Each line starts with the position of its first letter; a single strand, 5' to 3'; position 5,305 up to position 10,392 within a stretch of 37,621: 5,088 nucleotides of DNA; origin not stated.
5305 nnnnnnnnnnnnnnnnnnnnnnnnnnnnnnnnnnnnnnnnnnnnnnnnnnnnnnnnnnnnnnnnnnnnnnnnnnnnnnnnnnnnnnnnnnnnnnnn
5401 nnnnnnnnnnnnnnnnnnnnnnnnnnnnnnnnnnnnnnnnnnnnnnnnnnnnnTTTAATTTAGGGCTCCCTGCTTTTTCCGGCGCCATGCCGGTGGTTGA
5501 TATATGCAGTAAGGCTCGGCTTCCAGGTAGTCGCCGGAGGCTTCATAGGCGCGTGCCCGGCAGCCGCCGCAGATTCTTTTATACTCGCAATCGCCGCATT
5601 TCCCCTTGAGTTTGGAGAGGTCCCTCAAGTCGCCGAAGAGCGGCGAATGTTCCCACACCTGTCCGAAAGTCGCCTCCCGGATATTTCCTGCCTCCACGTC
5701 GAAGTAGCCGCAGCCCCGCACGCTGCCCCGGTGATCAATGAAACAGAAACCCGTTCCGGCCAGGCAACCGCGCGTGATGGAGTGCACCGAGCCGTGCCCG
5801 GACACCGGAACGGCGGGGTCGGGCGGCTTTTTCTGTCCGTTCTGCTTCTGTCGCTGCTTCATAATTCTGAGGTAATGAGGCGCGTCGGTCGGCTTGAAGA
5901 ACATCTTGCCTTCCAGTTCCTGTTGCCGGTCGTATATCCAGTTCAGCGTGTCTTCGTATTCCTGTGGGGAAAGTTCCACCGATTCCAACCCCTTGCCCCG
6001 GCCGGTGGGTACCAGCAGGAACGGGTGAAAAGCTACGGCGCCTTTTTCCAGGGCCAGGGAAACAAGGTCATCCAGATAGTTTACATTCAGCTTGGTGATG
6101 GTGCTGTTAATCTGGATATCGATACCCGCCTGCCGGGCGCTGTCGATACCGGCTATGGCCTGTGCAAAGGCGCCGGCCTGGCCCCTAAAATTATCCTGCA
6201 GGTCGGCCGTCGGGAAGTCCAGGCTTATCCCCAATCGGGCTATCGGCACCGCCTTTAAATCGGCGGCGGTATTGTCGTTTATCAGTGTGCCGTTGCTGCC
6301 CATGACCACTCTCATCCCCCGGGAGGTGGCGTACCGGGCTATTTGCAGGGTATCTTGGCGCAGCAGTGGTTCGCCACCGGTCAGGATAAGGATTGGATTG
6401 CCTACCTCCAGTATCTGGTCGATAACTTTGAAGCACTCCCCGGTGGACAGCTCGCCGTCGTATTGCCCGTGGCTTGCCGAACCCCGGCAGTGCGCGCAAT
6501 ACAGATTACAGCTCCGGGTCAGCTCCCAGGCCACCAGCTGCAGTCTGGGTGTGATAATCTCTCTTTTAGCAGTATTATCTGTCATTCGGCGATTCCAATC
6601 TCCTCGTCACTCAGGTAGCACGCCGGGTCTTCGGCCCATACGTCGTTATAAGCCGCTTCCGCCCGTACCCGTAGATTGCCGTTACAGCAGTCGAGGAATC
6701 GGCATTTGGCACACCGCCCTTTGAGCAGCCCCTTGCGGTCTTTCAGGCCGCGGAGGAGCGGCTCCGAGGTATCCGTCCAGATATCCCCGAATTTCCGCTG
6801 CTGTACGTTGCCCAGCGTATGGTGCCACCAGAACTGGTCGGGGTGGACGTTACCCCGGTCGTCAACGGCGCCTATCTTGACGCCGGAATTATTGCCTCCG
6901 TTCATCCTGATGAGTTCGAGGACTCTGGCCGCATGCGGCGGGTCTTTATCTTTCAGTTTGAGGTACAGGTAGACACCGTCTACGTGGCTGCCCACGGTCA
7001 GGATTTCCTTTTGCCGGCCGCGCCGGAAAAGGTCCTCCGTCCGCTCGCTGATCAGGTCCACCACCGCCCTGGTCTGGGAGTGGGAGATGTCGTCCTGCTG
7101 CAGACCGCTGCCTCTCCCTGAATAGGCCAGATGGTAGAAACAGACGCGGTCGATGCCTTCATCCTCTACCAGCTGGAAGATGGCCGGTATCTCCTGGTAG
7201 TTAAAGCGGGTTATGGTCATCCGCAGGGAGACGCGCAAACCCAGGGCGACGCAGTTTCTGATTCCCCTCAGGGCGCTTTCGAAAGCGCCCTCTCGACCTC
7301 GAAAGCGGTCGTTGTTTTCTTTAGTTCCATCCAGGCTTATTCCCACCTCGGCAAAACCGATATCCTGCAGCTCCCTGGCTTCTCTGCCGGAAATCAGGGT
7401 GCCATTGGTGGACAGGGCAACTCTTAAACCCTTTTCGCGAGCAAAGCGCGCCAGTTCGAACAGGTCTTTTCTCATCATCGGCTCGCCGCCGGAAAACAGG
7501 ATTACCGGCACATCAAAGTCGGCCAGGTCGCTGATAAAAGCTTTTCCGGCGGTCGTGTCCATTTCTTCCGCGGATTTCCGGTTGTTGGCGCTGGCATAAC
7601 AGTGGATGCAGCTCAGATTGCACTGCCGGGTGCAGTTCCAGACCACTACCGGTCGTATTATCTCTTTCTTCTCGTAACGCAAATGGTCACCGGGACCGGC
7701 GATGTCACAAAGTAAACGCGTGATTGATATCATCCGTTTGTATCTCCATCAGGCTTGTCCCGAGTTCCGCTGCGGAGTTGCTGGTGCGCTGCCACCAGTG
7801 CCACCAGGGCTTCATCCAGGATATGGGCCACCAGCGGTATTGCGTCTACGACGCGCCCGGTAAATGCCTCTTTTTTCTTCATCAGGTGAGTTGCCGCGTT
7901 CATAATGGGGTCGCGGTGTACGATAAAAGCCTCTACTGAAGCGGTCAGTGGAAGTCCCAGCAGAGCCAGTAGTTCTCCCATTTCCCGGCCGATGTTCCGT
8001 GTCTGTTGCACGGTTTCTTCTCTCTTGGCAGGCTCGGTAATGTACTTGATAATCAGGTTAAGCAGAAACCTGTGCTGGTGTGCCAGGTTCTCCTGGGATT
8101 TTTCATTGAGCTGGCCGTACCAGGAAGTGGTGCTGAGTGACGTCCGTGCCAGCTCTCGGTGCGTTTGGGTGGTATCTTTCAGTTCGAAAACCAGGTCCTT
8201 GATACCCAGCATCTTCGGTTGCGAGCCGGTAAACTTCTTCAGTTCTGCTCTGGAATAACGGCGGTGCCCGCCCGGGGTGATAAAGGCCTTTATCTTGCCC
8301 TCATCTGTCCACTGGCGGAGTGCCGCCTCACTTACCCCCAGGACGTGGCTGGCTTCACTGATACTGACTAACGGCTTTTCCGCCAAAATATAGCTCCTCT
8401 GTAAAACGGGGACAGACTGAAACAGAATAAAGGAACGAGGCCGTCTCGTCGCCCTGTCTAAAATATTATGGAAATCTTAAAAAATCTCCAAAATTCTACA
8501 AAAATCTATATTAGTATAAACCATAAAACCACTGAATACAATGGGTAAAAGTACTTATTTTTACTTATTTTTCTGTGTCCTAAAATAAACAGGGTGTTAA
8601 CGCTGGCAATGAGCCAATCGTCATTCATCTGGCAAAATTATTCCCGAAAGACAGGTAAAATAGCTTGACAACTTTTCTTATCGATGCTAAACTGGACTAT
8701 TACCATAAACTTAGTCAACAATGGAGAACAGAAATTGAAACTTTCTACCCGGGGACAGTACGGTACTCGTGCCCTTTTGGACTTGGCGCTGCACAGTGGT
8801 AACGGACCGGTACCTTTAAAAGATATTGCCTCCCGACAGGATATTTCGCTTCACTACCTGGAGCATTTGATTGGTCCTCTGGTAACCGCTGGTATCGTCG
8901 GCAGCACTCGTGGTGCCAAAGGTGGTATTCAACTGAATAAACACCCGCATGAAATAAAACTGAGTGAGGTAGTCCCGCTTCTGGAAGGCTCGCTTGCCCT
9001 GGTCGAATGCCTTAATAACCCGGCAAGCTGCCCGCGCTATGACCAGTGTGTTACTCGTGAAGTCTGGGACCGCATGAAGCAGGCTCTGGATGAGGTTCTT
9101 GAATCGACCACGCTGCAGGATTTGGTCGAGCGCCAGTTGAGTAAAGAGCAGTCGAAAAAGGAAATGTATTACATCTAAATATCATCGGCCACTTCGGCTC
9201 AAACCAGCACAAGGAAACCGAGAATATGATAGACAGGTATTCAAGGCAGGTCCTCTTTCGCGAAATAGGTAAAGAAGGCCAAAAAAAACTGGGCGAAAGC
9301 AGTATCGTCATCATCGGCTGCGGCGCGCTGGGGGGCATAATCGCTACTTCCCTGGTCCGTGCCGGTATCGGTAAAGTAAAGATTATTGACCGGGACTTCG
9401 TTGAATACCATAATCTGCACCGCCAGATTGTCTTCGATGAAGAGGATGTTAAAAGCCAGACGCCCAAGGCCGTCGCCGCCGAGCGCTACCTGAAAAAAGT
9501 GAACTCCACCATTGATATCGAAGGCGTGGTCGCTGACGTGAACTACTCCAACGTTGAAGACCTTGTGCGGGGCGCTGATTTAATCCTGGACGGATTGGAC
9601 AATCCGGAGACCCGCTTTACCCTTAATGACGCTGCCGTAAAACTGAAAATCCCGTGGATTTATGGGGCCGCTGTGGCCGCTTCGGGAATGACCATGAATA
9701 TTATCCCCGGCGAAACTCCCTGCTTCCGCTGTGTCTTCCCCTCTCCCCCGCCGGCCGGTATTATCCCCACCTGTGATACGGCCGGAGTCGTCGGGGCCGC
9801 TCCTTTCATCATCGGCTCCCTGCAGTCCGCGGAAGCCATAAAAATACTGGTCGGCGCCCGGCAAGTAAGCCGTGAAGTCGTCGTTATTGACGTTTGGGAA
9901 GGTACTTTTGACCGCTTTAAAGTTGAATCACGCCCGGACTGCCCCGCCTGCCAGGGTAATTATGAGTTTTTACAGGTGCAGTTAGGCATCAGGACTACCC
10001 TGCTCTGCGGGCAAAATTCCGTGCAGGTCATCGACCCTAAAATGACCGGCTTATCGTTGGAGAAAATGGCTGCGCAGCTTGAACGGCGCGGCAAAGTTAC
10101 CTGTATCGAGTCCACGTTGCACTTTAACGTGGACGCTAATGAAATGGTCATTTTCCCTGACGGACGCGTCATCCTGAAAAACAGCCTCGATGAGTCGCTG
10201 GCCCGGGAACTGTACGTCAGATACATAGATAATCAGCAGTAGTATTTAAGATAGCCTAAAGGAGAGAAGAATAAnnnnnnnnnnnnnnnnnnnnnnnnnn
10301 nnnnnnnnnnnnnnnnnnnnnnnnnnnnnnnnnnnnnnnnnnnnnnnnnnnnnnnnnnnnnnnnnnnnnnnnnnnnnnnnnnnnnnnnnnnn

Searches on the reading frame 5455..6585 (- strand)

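Call 17: search_protein_families(library=pfam, proteins=[window:5455-6585:-], max_evalue=0.001)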
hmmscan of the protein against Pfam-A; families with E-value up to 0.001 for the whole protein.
window:5455-6585:- (376 aa): 3 families
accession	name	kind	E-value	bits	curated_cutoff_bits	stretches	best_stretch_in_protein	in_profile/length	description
PF04055.27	Radical_SAM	-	1.5e-20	74.5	29.5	1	21-173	2-161/166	Radical SAM superfamily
PF13186.11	SPASM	-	1.5e-06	28.9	21.5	1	274-334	1-67/67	Iron-sulfur cluster-binding domain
PF13353.11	Fer4_12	-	0.0004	21.1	22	1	24-107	13-99/137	4Fe-4S single cluster domain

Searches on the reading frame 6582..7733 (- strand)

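Call 17: search_protein_families(library=pfam, proteins=[window:6582-7733:-], max_evalue=0.001)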
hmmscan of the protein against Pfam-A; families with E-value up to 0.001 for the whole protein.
window:6582-7733:- (383 aa): 2 families
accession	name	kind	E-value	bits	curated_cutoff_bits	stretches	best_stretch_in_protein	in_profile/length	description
PF04055.27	Radical_SAM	-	4.8e-26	92.3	29.5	1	33-188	2-165/166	Radical SAM superfamily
PF13353.11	Fer4_12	-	5.2e-08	33.7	22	1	35-137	12-116/137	4Fe-4S single cluster domain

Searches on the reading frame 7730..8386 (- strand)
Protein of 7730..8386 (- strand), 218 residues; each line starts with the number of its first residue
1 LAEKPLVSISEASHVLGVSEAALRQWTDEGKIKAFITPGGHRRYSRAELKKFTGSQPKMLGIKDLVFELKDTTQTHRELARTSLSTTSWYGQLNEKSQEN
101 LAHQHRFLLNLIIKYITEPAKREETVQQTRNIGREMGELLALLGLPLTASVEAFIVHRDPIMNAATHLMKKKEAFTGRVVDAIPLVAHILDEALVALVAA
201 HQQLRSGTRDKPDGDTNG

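Call 17: search_protein_families(library=pfam, proteins=[window:7730-8386:-], max_evalue=0.001)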
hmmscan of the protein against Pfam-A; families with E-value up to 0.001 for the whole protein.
window:7730-8386:- (218 aa): 3 families
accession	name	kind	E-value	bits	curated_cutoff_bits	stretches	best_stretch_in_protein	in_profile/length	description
PF12728.13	HTH_17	-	3.1e-10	40.6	27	1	7-52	2-46/51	Helix-turn-helix domain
PF00376.29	MerR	-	3e-09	37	28.2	1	8-44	1-38/38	MerR family regulatory protein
PF13411.12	MerR_1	-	2.2e-07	31.3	21.6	1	8-51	2-45/69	MerR HTH family regulatory protein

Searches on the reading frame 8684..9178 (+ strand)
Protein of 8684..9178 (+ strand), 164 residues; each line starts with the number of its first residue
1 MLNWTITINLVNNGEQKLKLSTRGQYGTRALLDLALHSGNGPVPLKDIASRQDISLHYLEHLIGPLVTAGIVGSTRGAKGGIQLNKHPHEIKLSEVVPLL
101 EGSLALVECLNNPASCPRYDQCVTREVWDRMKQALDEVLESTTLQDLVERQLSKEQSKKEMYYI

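Call 17: search_protein_families(library=pfam, proteins=[window:8684-9178:+], max_evalue=0.001)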
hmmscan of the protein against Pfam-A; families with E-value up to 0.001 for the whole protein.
window:8684-9178:+ (164 aa): 1 family
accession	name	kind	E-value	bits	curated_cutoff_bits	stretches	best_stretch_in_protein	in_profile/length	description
PF02082.26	Rrf2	-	1.7e-40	138.7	30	1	20-149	1-131/132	Iron-dependent Transcriptional regulator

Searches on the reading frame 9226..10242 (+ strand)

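Call 17: search_protein_families(library=pfam, proteins=[window:9226-10242:+], max_evalue=0.001)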
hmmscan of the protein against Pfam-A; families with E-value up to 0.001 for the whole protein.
window:9226-10242:+ (338 aa): 3 families
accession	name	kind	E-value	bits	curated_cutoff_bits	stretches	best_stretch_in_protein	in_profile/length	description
PF00899.27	ThiF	-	3.5e-74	249.4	28.1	1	5-241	1-238/238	ThiF family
PF02558.23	ApbA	-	0.00018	21.6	22.2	1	27-86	1-61/150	Ketopantoate reductase PanE/ApbA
PF01488.26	Shikimate_DH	-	0.0008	19.9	24.3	0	18-68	6-56/138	Shikimate / quinate 5-dehydrogenase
